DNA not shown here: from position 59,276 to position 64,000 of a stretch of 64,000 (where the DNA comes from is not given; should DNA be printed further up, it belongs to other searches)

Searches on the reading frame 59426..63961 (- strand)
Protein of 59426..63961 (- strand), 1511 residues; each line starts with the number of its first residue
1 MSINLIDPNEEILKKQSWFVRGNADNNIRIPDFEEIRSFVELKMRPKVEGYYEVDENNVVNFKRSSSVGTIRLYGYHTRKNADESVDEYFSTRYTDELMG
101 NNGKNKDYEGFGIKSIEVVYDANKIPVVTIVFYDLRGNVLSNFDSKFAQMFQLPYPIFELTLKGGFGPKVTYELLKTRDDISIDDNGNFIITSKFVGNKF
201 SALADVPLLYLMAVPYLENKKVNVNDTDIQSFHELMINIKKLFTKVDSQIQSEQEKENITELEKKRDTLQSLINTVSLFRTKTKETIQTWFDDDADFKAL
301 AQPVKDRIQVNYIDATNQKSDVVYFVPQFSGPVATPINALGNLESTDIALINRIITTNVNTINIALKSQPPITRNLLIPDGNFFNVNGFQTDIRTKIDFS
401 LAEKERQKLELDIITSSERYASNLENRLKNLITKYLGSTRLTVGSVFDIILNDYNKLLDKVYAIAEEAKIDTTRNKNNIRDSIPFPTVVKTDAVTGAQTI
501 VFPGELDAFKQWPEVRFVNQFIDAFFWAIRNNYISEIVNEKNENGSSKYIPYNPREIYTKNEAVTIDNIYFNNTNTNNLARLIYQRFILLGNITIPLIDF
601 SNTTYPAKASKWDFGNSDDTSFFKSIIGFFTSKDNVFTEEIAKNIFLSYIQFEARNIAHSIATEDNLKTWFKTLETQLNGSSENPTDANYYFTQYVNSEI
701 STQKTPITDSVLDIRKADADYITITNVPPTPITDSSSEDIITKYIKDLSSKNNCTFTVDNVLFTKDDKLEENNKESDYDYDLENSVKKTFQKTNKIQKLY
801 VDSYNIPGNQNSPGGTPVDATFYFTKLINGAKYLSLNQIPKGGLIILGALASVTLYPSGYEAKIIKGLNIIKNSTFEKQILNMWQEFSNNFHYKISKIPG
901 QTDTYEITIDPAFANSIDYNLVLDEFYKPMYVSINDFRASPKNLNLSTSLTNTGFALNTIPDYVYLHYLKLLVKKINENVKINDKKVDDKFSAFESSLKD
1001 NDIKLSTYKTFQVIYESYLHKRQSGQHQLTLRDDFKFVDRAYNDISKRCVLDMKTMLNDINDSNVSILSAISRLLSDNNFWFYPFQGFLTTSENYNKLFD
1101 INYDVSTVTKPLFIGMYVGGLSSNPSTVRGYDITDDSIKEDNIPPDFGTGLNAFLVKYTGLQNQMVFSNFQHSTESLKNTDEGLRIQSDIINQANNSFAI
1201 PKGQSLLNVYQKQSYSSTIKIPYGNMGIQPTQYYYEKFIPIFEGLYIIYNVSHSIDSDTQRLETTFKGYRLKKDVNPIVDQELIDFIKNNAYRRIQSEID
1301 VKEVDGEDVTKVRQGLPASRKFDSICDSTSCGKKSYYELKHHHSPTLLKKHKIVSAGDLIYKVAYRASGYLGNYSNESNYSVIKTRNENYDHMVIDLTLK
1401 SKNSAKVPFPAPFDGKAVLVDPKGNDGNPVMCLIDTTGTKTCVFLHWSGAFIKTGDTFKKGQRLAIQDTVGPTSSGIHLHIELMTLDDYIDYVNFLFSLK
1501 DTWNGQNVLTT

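Call 25: search_protein_families(library=pfam, proteins=[window:59426-63961:-], max_evalue=0.001)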
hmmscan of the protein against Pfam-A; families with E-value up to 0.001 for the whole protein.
window:59426-63961:- (1511 aa): 1 family
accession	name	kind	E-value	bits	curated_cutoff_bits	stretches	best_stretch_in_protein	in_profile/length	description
PF01551.29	Peptidase_M23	-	6.7e-06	26.6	28.7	1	1406-1491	13-95/96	Peptidase family M23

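Call 62: search_protein_families(library=phrogs, proteins=[window:59426-63961:-], max_evalue=0.00001)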
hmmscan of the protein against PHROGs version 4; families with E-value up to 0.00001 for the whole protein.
window:59426-63961:- (1511 aa): 1 family
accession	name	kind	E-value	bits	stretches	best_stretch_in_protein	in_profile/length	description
phrog_7767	-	other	1.5e-06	29.1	1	1374-1496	4-119/194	metallo-endopeptidase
